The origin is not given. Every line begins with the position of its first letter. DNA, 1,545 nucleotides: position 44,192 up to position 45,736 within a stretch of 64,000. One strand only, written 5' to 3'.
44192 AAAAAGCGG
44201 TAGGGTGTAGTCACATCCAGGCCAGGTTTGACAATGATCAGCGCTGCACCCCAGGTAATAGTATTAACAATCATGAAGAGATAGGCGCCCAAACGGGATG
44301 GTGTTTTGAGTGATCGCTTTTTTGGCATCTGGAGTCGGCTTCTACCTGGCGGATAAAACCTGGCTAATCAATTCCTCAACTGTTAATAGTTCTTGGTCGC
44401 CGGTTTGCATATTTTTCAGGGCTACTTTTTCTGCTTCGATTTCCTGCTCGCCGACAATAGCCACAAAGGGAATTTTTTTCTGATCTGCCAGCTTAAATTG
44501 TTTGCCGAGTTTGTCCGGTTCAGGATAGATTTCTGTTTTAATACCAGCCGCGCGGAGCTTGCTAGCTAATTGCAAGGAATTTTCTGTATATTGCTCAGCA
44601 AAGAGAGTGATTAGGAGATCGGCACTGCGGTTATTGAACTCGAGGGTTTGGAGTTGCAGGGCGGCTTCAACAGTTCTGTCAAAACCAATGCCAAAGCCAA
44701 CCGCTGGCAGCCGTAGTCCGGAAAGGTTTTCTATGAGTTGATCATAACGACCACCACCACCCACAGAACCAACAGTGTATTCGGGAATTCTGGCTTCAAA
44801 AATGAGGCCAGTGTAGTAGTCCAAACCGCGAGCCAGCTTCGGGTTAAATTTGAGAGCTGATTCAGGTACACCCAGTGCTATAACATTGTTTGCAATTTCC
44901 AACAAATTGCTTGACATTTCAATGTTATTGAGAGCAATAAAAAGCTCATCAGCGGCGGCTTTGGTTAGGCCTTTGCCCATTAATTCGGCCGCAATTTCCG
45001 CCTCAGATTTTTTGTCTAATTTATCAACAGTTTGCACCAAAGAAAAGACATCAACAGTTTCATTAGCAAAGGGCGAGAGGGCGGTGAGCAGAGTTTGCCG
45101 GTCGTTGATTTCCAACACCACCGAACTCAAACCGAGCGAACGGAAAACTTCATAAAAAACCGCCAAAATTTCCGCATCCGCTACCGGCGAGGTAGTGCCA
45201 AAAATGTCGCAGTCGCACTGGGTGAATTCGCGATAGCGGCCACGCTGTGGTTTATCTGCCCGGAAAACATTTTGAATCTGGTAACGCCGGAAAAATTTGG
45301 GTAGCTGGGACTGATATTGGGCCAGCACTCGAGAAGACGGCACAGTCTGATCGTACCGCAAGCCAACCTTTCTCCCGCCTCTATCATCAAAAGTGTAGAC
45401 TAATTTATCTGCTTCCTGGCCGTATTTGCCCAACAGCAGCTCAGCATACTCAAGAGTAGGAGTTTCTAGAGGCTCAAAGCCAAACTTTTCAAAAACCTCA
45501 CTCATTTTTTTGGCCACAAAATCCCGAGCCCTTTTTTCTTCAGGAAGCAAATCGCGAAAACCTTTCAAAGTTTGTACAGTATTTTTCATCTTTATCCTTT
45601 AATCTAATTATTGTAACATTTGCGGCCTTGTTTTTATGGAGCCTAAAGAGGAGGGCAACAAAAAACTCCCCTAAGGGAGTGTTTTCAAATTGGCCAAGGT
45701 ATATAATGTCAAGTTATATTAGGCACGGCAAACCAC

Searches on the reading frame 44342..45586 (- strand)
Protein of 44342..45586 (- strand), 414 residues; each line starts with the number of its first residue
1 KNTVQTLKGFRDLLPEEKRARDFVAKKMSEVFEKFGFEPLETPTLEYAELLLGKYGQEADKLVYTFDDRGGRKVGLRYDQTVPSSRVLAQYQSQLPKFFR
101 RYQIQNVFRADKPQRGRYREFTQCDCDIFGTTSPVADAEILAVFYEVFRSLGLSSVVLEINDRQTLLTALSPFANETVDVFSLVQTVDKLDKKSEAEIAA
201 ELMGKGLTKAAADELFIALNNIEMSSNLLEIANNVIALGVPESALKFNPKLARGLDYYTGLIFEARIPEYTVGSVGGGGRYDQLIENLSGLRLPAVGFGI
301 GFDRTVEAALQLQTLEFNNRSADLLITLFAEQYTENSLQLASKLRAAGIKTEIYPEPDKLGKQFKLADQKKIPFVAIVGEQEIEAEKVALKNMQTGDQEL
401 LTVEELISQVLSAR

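Call 45: search_protein_families(library=pfam, proteins=[window:44342-45586:-], max_evalue=0.00001)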
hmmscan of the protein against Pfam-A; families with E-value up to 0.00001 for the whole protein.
window:44342-45586:- (414 aa): 4 families
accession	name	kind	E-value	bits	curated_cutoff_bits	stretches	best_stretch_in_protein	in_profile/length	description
PF13393.11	tRNA-synt_His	-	1.9e-41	142.8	25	1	9-302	1-305/308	Histidyl-tRNA synthetase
PF03129.25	HGTP_anticodon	-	1.3e-19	70.6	21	1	331-411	12-92/94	Anticodon binding domain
PF00587.30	tRNA-synt_2b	-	5.9e-10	39.9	29.3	1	64-187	1-125/179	tRNA synthetase class II core domain (G, H, P, S and T)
PF00152.25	tRNA-synt_2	-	4.8e-07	29.6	25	0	19-142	23-131/308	tRNA synthetases class II (D, K and N)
